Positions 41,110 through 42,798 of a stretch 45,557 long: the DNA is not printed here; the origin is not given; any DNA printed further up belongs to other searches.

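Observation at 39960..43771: Two divergent guanylate-kinase-like genes bracketing a soluble GT2 and an HD hydrolase: candidate nucleotide-modification system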

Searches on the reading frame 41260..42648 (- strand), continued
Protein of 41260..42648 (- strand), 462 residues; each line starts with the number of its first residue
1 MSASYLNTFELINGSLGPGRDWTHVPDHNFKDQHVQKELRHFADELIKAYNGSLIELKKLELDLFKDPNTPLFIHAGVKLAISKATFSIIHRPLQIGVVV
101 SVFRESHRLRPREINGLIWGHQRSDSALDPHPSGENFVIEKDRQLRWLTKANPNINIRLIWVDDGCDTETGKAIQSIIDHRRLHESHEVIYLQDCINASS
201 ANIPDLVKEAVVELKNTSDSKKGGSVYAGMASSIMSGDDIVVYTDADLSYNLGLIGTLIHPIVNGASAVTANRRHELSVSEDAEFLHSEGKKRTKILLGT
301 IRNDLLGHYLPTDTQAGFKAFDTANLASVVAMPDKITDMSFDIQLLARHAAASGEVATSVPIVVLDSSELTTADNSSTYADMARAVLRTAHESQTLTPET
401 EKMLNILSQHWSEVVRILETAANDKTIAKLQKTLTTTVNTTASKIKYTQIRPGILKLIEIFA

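Call 37: fold_search(model_id=the predicted structure, library=pdb)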
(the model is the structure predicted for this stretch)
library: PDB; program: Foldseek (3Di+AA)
matches with E <= 10: 588; with E <= 0.001: 19
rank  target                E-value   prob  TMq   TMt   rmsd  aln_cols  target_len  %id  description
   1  8vxh_A                5.7e-05  1.00  0.36  0.51  13.7       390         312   12  Cryo-EM Structure of the Glycosyltransferase ArnC from Salmonella enterica in the Apo State Determined on Talos Arctic (released 2025-02-05)
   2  9nyf_A                5.7e-05  1.00  0.36  0.51  13.9       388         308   14  Cryo-EM structure of the glycosyltransferase GtrB (tetramer volume) (released 2025-12-17)
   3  9asc_A                7.2e-05  1.00  0.39  0.53  12.9       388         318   12  Cryo-EM Structure of the Glycosyltransferase ArnC from Salmonella enterica in the UDP-bound State Determined on Talos  (released 2025-02-05)
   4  2y4k_B                9.1e-05  1.00  0.32  0.38  12.3       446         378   10  MANNOSYLGLYCERATE SYNTHASE IN COMPLEX WITH MG-GDP (released 2011-02-02)
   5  9nyd_B                1.3e-04  1.00  0.35  0.51  13.9       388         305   13  Cryo-EM structure of the glycosyltransferase GtrB in the pre-catalysis and product-bound state (released 2025-12-17)
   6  9bhc_A                2.0e-04  1.00  0.36  0.51  12.7       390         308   12  Salmonella undecaprenyl-phosphate 4-deoxy-4-formamido-L-arabinose transferase (ArnC) (released 2025-02-12)
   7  9nyd_C                2.0e-04  1.00  0.35  0.50  14.3       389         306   13  Cryo-EM structure of the glycosyltransferase GtrB in the pre-catalysis and product-bound state (released 2025-12-17)
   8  9b77_A                2.1e-04  1.00  0.37  0.52  14.0       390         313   14  Cryo-EM Structure of the Glycosyltransferase ArnC from Salmonella enterica in the Apo State Determined on Krios micros (released 2025-02-05)
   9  9nyc_A                2.2e-04  1.00  0.35  0.48  14.6       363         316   12  Cryo-EM structure of the glycosyltransferase GtrB in the substrate-bound state (released 2025-12-17)
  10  2bo4_A                2.2e-04  1.00  0.38  0.45  11.2       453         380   10  Dissection of mannosylglycerate synthase: an archetypal mannosyltransferase (released 2005-06-06)
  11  9bhc_B                2.8e-04  1.00  0.37  0.53  13.3       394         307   12  Salmonella undecaprenyl-phosphate 4-deoxy-4-formamido-L-arabinose transferase (ArnC) (released 2025-02-12)
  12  2y4m_A                3.2e-04  1.00  0.39  0.46  10.9       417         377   10  MANNOSYLGLYCERATE SYNTHASE IN COMPLEX WITH GDP-Mannose (released 2011-02-02)
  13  9hwj_A                4.3e-04  1.00  0.36  0.52   7.2       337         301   13  Structure of Undecaprenyl-phosphate 4-deoxy-4-formamido-L-arabinose transferase embedded in nanodisc (released 2026-01-14)
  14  2y4j_A                4.7e-04  1.00  0.30  0.36  12.8       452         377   10  MANNOSYLGLYCERATE SYNTHASE IN COMPLEX WITH LACTATE (released 2011-02-02)
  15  2bo7_A                4.9e-04  1.00  0.40  0.48  10.8       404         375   11  DISSECTION OF MANNOSYLGLYCERATE SYNTHASE: AN ARCHETYPAL MANNOSYLTRANSFERASE (released 2005-06-06)
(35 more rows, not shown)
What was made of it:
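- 41260..42648 (-): Gene B, 462 aa: soluble GT-A glycosyltransferase of a subfamily that Pfam does not recognise. A DPMS/GtrB-like catalytic core is flanked by N- and C-terminal helical regions. Foldseek best hits are ArnC, GtrB, mannosylglycerate synthase and MpgS at E 6e-5 to 1e-3 (call 37).
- On GT2 / GT-A glycosyltransferases: All significant Foldseek hits are GT-A enzymes (call 37).
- Closest known: Mannosylglycerate synthase. Same: They are among B's top Foldseek hits (call 37).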

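Call 41: search_solved_structures(query=A3, max_evalue=1, show_alignments=2)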
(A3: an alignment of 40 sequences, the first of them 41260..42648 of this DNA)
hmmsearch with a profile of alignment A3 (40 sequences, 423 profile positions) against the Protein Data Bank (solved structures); distinct sequences matched with E-value up to 1: 1.
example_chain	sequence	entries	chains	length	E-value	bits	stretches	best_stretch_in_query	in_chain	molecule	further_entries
5mlz_A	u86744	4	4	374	1.3e-05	27.6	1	202-298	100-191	Dolichol monophosphate mannose synthase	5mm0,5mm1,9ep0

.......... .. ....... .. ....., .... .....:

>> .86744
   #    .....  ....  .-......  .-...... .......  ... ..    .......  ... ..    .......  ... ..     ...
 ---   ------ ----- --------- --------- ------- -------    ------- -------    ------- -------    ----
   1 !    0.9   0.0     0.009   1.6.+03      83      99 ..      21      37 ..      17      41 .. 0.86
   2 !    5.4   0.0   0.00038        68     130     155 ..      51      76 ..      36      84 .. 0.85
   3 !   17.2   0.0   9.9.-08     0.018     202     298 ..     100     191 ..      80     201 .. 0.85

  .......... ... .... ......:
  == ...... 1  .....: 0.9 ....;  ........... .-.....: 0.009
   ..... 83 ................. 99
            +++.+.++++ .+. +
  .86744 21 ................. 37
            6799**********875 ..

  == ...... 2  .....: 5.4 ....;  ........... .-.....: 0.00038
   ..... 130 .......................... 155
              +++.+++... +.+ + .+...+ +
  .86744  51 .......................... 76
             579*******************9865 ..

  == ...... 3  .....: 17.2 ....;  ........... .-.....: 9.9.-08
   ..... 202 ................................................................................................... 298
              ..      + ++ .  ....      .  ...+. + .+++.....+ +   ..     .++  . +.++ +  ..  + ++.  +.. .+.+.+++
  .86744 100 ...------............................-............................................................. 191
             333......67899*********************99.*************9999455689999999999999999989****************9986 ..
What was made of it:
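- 41260..42648 (-): The family profile hits P. furiosus DPMS at E 1.3e-5 (call 41).
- Closest known: Mannosylglycerate synthase. Different: There is fold-level similarity only (E 1e-4 to 5e-3, 10-12% identity) and no sequence-profile hit (call 41).
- The profile hit to PfDPMS aligns DAD with DAD, and B's R273 with the Arg of PfDPMS's 'GSRY' motif (call 41). In B, Ser sits where PfDPMS has Gln93 (call 41).
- Tried and rejected: Only one weak profile hit, to DPMS (call 41).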

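Call 42: search_protein_families(library=ncbifam, alignment_id=A3, max_evalue=0.01)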
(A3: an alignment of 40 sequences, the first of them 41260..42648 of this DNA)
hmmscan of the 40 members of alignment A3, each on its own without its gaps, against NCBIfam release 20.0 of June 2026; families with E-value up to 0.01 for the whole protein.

A. member 1, window:41260-42648:- (462 aa): 0 families

B. families by the number of members that match (of 40 scanned): 2 families
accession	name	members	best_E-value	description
TIGR04182.1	glyco_TIGR04182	4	3.4e-06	S-layer glycoprotein N-glycosyltransferase AglJ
NF041391.1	DPhHxTase_Halo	1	0.0017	dolichyl-phosphate hexose transferase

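Call 53: find_related_loci(query=A4, collection=metagenome_contigs, flank=5000)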
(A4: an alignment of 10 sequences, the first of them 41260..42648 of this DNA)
Query A4 (462 aa) in metagenome_contigs; peptide patterns used: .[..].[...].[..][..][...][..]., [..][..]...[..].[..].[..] (x = any residue, [..] = any of these).
600 stretches matched a pattern (row limit reached: there are more); 144 encode a relative of the query (tblastn E <= 1e-3); the best 80 are kept; 80 distinct loci.
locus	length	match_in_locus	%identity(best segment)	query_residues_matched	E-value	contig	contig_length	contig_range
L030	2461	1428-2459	77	28-371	0e+0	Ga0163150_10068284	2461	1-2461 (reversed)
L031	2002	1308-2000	77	25-255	6e-126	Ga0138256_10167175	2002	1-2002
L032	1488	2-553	80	279-462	7e-100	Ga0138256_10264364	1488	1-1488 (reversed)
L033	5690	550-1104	29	175-366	1e-10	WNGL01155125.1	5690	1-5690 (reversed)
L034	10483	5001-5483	31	197-362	1e-10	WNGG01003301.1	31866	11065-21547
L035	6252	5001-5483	31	197-362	1e-10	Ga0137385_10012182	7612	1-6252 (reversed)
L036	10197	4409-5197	26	154-410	2e-10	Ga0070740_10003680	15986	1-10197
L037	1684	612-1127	29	183-362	2e-10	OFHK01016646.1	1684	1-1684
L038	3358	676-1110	28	212-366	5e-10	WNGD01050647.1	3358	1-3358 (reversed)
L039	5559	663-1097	28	212-366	5e-10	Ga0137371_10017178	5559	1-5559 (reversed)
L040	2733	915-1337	32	212-362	6e-10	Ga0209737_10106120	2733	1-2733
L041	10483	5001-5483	29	197-362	3e-9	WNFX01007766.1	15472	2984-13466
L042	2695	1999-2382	29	212-348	3e-9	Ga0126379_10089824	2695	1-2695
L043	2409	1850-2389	27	212-399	5e-9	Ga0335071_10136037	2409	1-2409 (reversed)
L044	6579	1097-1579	28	197-362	1e-8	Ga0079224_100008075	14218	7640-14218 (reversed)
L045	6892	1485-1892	31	212-356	1e-8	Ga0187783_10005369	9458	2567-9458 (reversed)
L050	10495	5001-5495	27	197-366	1e-8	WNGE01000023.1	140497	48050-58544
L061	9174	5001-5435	27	212-366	5e-8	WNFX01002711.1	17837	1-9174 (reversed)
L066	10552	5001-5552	30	170-362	1e-7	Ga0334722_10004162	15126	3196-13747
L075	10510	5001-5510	28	212-388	2e-7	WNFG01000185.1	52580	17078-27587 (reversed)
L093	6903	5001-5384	29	212-348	8e-7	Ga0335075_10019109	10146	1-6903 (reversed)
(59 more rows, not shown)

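Call 55: search_protein_families(library=ncbifam, proteins=[L050:4848-5714:+, L066:4923-5732:+, L040:687-1631:+, L045:1275-2108:+, L093:4644-5657:+, L061:4788-5612:+, L075:4779-5798:+], max_evalue=0.001)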
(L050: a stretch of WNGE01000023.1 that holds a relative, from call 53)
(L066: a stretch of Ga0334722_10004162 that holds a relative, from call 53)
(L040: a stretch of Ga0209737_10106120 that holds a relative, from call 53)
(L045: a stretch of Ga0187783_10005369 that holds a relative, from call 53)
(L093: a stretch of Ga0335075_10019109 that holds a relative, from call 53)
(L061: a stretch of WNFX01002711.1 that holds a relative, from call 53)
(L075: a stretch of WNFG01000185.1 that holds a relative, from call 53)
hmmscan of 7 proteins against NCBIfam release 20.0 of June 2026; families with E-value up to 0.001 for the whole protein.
L050:4848-5714:+ (288 aa): 13 families
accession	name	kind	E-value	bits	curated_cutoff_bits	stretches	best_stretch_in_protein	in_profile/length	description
NF038302.1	EPS_HpsE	equivalog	1.8e-12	46.9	300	1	14-118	3-110/307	hormogonium polysaccharide biosynthesis glycosyltransferase HpsE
NF041875.1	EPS_EpsD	equivalog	1.7e-11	44.1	370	1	14-198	1-187/325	exopolysaccharide biosynthesis glycosyltransferase EpsD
TIGR04182.1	glyco_TIGR04182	equivalog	2.1e-11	43.8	325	1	16-219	4-195/293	S-layer glycoprotein N-glycosyltransferase AglJ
TIGR04283.1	glyco_like_mftF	equivalog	2.6e-09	37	182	1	15-125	2-102/221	TIGR04283 family arsenosugar biosynthesis glycosyltransferase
NF007482.0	PRK10073.1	equivalog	2.7e-08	33.2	423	1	13-105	7-96/334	glycosyltransferase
TIGR03937.1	PgaC_IcaA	equivalog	3.1e-08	33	422.3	1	14-120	47-151/407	poly-beta-1,6-N-acetyl-D-glucosamine synthase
NF041391.1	DPhHxTase_Halo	equivalog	4.4e-08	32.4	375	1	34-222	14-191/213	dolichyl-phosphate hexose transferase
TIGR03965.1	mycofact_glyco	equivalog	5.6e-08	32.1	280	1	15-130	77-190/467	mycofactocin biosynthesis glycosyltransferase MftF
NF058614.1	PPMAGASynPpgS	equivalog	1e-07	31.6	370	1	16-213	4-195/226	polyprenyl-phospho-N-acetylgalactosaminyl synthase PpgS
NF010496.0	PRK13915.1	equivalog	2.9e-07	29.9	262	1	15-107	34-129/307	glucosyl-3-phosphoglycerate synthase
NF045692.1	OglycostaseCruG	equivalog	3.4e-05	22.9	600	1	15-75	44-101/386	2'-O-glycosyltransferase CruG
NF007986.1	PRK10714.1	equivalog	4.8e-05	22.5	529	1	15-155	9-145/316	undecaprenyl-phosphate 4-deoxy-4-formamido-L-arabinose transferase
NF047683.1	TeichurnBiosyTuaG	equivalog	7.8e-05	22.4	400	1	14-116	8-108/252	teichuronic acid biosynthesis protein TuaG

L066:4923-5732:+ (269 aa): 21 families
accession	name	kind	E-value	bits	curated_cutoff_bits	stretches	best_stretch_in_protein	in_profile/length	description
NF007986.1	PRK10714.1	equivalog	1e-17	64.2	529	1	10-176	7-169/316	undecaprenyl-phosphate 4-deoxy-4-formamido-L-arabinose transferase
NF047588.1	GlcsyltransPgfSStrep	equivalog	1.5e-15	57.2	500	1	10-130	2-124/308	glycosyltransferase PgfS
NF010496.0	PRK13915.1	equivalog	1e-14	54.3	262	1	10-121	32-146/307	glucosyl-3-phosphoglycerate synthase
TIGR03937.1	PgaC_IcaA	equivalog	7.7e-14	51.5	422.3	1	10-110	46-143/407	poly-beta-1,6-N-acetyl-D-glucosamine synthase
NF041391.1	DPhHxTase_Halo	equivalog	1.8e-13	50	375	1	17-216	3-187/213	dolichyl-phosphate hexose transferase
NF058614.1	PPMAGASynPpgS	equivalog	2e-13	50.3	370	1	10-211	1-195/226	polyprenyl-phospho-N-acetylgalactosaminyl synthase PpgS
NF038302.1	EPS_HpsE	equivalog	5.9e-13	48.5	300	1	9-103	1-97/307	hormogonium polysaccharide biosynthesis glycosyltransferase HpsE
TIGR03965.1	mycofact_glyco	equivalog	2.5e-12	46.4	280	1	9-127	74-189/467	mycofactocin biosynthesis glycosyltransferase MftF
NF007482.0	PRK10073.1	equivalog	3.1e-12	46.1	423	1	10-121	7-113/334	glycosyltransferase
NF041875.1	EPS_EpsD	equivalog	5.8e-12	45.6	370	1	11-119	1-106/325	exopolysaccharide biosynthesis glycosyltransferase EpsD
TIGR04182.1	glyco_TIGR04182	equivalog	8.1e-12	45.1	325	1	10-234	1-215/293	S-layer glycoprotein N-glycosyltransferase AglJ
NF047683.1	TeichurnBiosyTuaG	equivalog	4.5e-11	42.9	400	1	10-102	7-96/252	teichuronic acid biosynthesis protein TuaG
TIGR04283.1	glyco_like_mftF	equivalog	6.2e-11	42.3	182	1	11-112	1-92/221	TIGR04283 family arsenosugar biosynthesis glycosyltransferase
TIGR04009.1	wcaE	equivalog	3.5e-08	33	369.2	1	11-100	3-90/248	colanic acid biosynthesis glycosyltransferase WcaE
TIGR03469.1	HpnB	hypoth_equivalog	2.2e-07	30.2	379.25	1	10-122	45-165/386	hopene-associated glycosyltransferase HpnB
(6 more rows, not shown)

L040:687-1631:+ (314 aa): 14 families
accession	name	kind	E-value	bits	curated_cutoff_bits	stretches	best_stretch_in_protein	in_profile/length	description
NF038302.1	EPS_HpsE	equivalog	1.8e-12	46.8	300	1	19-115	3-102/307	hormogonium polysaccharide biosynthesis glycosyltransferase HpsE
NF041391.1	DPhHxTase_Halo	equivalog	4.5e-10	38.9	375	1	37-226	12-190/213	dolichyl-phosphate hexose transferase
NF041875.1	EPS_EpsD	equivalog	6.8e-10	38.9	370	1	19-196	1-174/325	exopolysaccharide biosynthesis glycosyltransferase EpsD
TIGR04283.1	glyco_like_mftF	equivalog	1.3e-09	38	182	1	21-132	3-104/221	TIGR04283 family arsenosugar biosynthesis glycosyltransferase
TIGR04182.1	glyco_TIGR04182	equivalog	1.6e-09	37.6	325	1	19-224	2-195/293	S-layer glycoprotein N-glycosyltransferase AglJ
TIGR03965.1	mycofact_glyco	equivalog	4.9e-09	35.6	280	1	8-135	65-190/467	mycofactocin biosynthesis glycosyltransferase MftF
TIGR03937.1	PgaC_IcaA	equivalog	7.3e-09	35.1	422.3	1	18-117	46-143/407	poly-beta-1,6-N-acetyl-D-glucosamine synthase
NF058614.1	PPMAGASynPpgS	equivalog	3.7e-08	33.1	370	1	19-218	2-195/226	polyprenyl-phospho-N-acetylgalactosaminyl synthase PpgS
NF010496.0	PRK13915.1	equivalog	1.1e-07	31.3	262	1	18-112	32-129/307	glucosyl-3-phosphoglycerate synthase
NF007482.0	PRK10073.1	equivalog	1.1e-06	27.9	423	1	18-109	7-95/334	glycosyltransferase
NF007986.1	PRK10714.1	equivalog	1.2e-05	24.4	529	1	19-121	8-112/316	undecaprenyl-phosphate 4-deoxy-4-formamido-L-arabinose transferase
TIGR03469.1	HpnB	hypoth_equivalog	9.7e-05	21.5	379.25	1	18-72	45-97/386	hopene-associated glycosyltransferase HpnB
NF047588.1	GlcsyltransPgfSStrep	equivalog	0.00013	21.3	500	1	19-188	3-169/308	glycosyltransferase PgfS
NF045692.1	OglycostaseCruG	equivalog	0.00029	19.9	600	1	18-80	42-101/386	2'-O-glycosyltransferase CruG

L045:1275-2108:+ (277 aa): 14 families
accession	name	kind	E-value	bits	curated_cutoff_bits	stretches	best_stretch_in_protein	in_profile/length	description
NF041391.1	DPhHxTase_Halo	equivalog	3e-13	49.3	375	1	43-220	24-190/213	dolichyl-phosphate hexose transferase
NF041875.1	EPS_EpsD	equivalog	3.5e-11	43.1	370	1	13-195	1-185/325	exopolysaccharide biosynthesis glycosyltransferase EpsD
NF010496.0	PRK13915.1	equivalog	1e-10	41.2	262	1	15-105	35-128/307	glucosyl-3-phosphoglycerate synthase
NF038302.1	EPS_HpsE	equivalog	5e-10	38.8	300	1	14-128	4-122/307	hormogonium polysaccharide biosynthesis glycosyltransferase HpsE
TIGR04182.1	glyco_TIGR04182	equivalog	1.6e-09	37.6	325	1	15-217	4-194/293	S-layer glycoprotein N-glycosyltransferase AglJ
TIGR04283.1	glyco_like_mftF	equivalog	1.9e-09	37.4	182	1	14-120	2-99/221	TIGR04283 family arsenosugar biosynthesis glycosyltransferase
NF007482.0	PRK10073.1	equivalog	1.7e-06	27.3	423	1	11-103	6-95/334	glycosyltransferase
TIGR03469.1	HpnB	hypoth_equivalog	2e-06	27.1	379.25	1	10-67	43-98/386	hopene-associated glycosyltransferase HpnB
TIGR03937.1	PgaC_IcaA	equivalog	7.7e-06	25.1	422.3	1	9-117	43-149/407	poly-beta-1,6-N-acetyl-D-glucosamine synthase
NF053846.1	glyco_with_XrtP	equivalog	0.00022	20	520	1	15-86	45-116/440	XrtP-associated glycosyltransferase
NF045692.1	OglycostaseCruG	equivalog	0.00031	19.8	600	1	14-77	44-104/386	2'-O-glycosyltransferase CruG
NF007986.1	PRK10714.1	equivalog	0.00063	18.8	529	1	14-132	9-129/316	undecaprenyl-phosphate 4-deoxy-4-formamido-L-arabinose transferase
NF041865.1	EpsU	equivalog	0.00064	18.8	700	1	10-107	38-130/394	exopolysaccharide biosynthesis GT2 family glycosyltransferase EpsU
NF047588.1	GlcsyltransPgfSStrep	equivalog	0.00072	18.9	500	1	13-132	3-124/308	glycosyltransferase PgfS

L093:4644-5657:+ (337 aa): 14 families
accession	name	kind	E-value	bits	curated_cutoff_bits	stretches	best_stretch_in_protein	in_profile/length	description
NF041875.1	EPS_EpsD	equivalog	5.4e-13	49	370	1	62-255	1-196/325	exopolysaccharide biosynthesis glycosyltransferase EpsD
TIGR04182.1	glyco_TIGR04182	equivalog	1.1e-10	41.5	325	1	64-266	4-194/293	S-layer glycoprotein N-glycosyltransferase AglJ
TIGR04283.1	glyco_like_mftF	equivalog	4.8e-09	36.1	182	1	63-163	2-93/221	TIGR04283 family arsenosugar biosynthesis glycosyltransferase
NF007482.0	PRK10073.1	equivalog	1e-08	34.6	423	1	60-153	6-96/334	glycosyltransferase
NF010496.0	PRK13915.1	equivalog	1.6e-08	34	262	1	63-155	34-129/307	glucosyl-3-phosphoglycerate synthase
NF041391.1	DPhHxTase_Halo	equivalog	2e-08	33.5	375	1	88-269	19-190/213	dolichyl-phosphate hexose transferase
NF038302.1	EPS_HpsE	equivalog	5.8e-08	32.1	300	1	63-158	4-102/307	hormogonium polysaccharide biosynthesis glycosyltransferase HpsE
TIGR03937.1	PgaC_IcaA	equivalog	7.7e-08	31.7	422.3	1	55-172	40-155/407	poly-beta-1,6-N-acetyl-D-glucosamine synthase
NF058614.1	PPMAGASynPpgS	equivalog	8.9e-06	25.3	370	1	64-260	4-194/226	polyprenyl-phospho-N-acetylgalactosaminyl synthase PpgS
NF007986.1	PRK10714.1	equivalog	9.8e-06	24.8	529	1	63-157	9-105/316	undecaprenyl-phosphate 4-deoxy-4-formamido-L-arabinose transferase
TIGR03469.1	HpnB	hypoth_equivalog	0.00017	20.7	379.25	1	57-113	41-95/386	hopene-associated glycosyltransferase HpnB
NF045692.1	OglycostaseCruG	equivalog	0.00021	20.3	600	1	63-121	44-99/386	2'-O-glycosyltransferase CruG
NF047588.1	GlcsyltransPgfSStrep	equivalog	0.00035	19.9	500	1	62-181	3-124/308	glycosyltransferase PgfS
NF053846.1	glyco_with_XrtP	equivalog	0.00063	18.5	520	1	55-137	36-118/440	XrtP-associated glycosyltransferase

L061:4788-5612:+ (274 aa): 13 families
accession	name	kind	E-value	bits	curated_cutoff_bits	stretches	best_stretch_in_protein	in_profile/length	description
NF041875.1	EPS_EpsD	equivalog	3.3e-10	39.9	370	1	15-207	2-196/325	exopolysaccharide biosynthesis glycosyltransferase EpsD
TIGR03965.1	mycofact_glyco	equivalog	5.4e-10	38.7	280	1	7-131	69-191/467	mycofactocin biosynthesis glycosyltransferase MftF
TIGR04182.1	glyco_TIGR04182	equivalog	5.6e-10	39.1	325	1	16-219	4-195/293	S-layer glycoprotein N-glycosyltransferase AglJ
NF038302.1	EPS_HpsE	equivalog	2.8e-09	36.4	300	1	14-107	3-99/307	hormogonium polysaccharide biosynthesis glycosyltransferase HpsE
NF041391.1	DPhHxTase_Halo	equivalog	9e-09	34.6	375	1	44-221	24-190/213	dolichyl-phosphate hexose transferase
NF010496.0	PRK13915.1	equivalog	5.3e-08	32.3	262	1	12-106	31-128/307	glucosyl-3-phosphoglycerate synthase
NF058614.1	PPMAGASynPpgS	equivalog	2.3e-07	30.5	370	1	16-213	4-195/226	polyprenyl-phospho-N-acetylgalactosaminyl synthase PpgS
TIGR04283.1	glyco_like_mftF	equivalog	2.8e-07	30.3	182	1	15-119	2-97/221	TIGR04283 family arsenosugar biosynthesis glycosyltransferase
NF045692.1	OglycostaseCruG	equivalog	7.7e-07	28.4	600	1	12-77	41-103/386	2'-O-glycosyltransferase CruG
NF007482.0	PRK10073.1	equivalog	8.4e-07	28.3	423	1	13-105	7-96/334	glycosyltransferase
TIGR03937.1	PgaC_IcaA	equivalog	2.2e-06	26.9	422.3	1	13-117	46-148/407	poly-beta-1,6-N-acetyl-D-glucosamine synthase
TIGR03469.1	HpnB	hypoth_equivalog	9.2e-06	24.9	379.25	1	13-65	45-95/386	hopene-associated glycosyltransferase HpnB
NF041865.1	EpsU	equivalog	0.00068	18.8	700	1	12-109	39-131/394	exopolysaccharide biosynthesis GT2 family glycosyltransferase EpsU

L075:4779-5798:+ (339 aa): 11 families
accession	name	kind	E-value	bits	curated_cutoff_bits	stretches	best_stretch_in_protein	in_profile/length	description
TIGR03965.1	mycofact_glyco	equivalog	1.8e-10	40.3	280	1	15-137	74-194/467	mycofactocin biosynthesis glycosyltransferase MftF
NF041875.1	EPS_EpsD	equivalog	1.1e-09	38.2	370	1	18-210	2-196/325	exopolysaccharide biosynthesis glycosyltransferase EpsD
TIGR04182.1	glyco_TIGR04182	equivalog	8.9e-09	35.1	325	1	19-223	4-196/293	S-layer glycoprotein N-glycosyltransferase AglJ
NF038302.1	EPS_HpsE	equivalog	9.3e-09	34.7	300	1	17-112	3-101/307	hormogonium polysaccharide biosynthesis glycosyltransferase HpsE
NF041391.1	DPhHxTase_Halo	equivalog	1.5e-07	30.7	375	1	47-224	24-190/213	dolichyl-phosphate hexose transferase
NF010496.0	PRK13915.1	equivalog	6.6e-07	28.7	262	1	17-110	33-129/307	glucosyl-3-phosphoglycerate synthase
TIGR03469.1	HpnB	hypoth_equivalog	5.5e-06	25.6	379.25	1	16-124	45-162/386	hopene-associated glycosyltransferase HpnB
TIGR04283.1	glyco_like_mftF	equivalog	7.6e-06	25.7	182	1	19-122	3-97/221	TIGR04283 family arsenosugar biosynthesis glycosyltransferase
TIGR03937.1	PgaC_IcaA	equivalog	6.7e-05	22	422.3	1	10-122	42-150/407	poly-beta-1,6-N-acetyl-D-glucosamine synthase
NF007482.0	PRK10073.1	equivalog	0.0001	21.4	423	1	17-108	8-96/334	glycosyltransferase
NF045692.1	OglycostaseCruG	equivalog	0.00011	21.2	600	1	17-69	43-92/386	2'-O-glycosyltransferase CruG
